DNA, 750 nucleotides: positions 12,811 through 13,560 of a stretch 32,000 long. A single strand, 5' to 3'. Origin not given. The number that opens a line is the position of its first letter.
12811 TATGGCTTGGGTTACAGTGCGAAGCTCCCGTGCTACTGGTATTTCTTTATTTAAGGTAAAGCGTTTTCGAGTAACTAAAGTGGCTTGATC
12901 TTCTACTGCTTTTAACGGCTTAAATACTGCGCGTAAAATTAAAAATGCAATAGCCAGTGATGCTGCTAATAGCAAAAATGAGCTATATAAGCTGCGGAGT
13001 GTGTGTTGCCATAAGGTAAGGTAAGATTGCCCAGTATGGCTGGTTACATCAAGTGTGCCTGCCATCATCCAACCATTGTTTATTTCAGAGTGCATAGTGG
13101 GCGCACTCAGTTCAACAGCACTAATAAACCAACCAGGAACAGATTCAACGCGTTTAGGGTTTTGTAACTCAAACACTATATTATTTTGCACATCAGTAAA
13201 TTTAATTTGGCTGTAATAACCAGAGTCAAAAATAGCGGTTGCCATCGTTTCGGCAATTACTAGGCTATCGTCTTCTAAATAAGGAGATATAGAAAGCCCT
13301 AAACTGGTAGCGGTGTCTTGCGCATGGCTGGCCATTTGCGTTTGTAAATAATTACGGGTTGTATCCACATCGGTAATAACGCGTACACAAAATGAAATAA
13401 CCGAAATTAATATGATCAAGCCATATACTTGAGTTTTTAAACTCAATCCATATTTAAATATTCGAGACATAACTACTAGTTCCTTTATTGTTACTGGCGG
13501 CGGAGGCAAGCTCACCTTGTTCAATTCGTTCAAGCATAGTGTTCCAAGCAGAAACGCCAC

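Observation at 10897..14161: lapG-lapD c-di-GMP proteolysis switch whose operon continues into a small Sec-secreted protein carrying a TAAG motif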

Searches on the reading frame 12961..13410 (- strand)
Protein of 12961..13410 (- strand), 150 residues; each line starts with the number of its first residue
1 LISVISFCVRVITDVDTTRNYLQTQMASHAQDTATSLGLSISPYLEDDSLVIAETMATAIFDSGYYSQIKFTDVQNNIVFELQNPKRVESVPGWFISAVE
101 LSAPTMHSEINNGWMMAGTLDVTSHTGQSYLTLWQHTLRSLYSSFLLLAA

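Call 69: search_solved_structures(query=window:12961-13410:-, show_alignments=2, max_evalue=0.001)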
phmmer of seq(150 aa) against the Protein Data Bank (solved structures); distinct sequences matched with E-value up to 0.001: 2.
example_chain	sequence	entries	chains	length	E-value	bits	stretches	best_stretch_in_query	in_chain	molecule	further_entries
4u64_A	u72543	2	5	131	1.2e-22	83.7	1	15-138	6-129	Two component histidine kinase, GGDEF domain protein/EAL domain protein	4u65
3pjv_D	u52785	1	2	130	6.5e-21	78.1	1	14-139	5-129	Cyclic dimeric GMP binding protein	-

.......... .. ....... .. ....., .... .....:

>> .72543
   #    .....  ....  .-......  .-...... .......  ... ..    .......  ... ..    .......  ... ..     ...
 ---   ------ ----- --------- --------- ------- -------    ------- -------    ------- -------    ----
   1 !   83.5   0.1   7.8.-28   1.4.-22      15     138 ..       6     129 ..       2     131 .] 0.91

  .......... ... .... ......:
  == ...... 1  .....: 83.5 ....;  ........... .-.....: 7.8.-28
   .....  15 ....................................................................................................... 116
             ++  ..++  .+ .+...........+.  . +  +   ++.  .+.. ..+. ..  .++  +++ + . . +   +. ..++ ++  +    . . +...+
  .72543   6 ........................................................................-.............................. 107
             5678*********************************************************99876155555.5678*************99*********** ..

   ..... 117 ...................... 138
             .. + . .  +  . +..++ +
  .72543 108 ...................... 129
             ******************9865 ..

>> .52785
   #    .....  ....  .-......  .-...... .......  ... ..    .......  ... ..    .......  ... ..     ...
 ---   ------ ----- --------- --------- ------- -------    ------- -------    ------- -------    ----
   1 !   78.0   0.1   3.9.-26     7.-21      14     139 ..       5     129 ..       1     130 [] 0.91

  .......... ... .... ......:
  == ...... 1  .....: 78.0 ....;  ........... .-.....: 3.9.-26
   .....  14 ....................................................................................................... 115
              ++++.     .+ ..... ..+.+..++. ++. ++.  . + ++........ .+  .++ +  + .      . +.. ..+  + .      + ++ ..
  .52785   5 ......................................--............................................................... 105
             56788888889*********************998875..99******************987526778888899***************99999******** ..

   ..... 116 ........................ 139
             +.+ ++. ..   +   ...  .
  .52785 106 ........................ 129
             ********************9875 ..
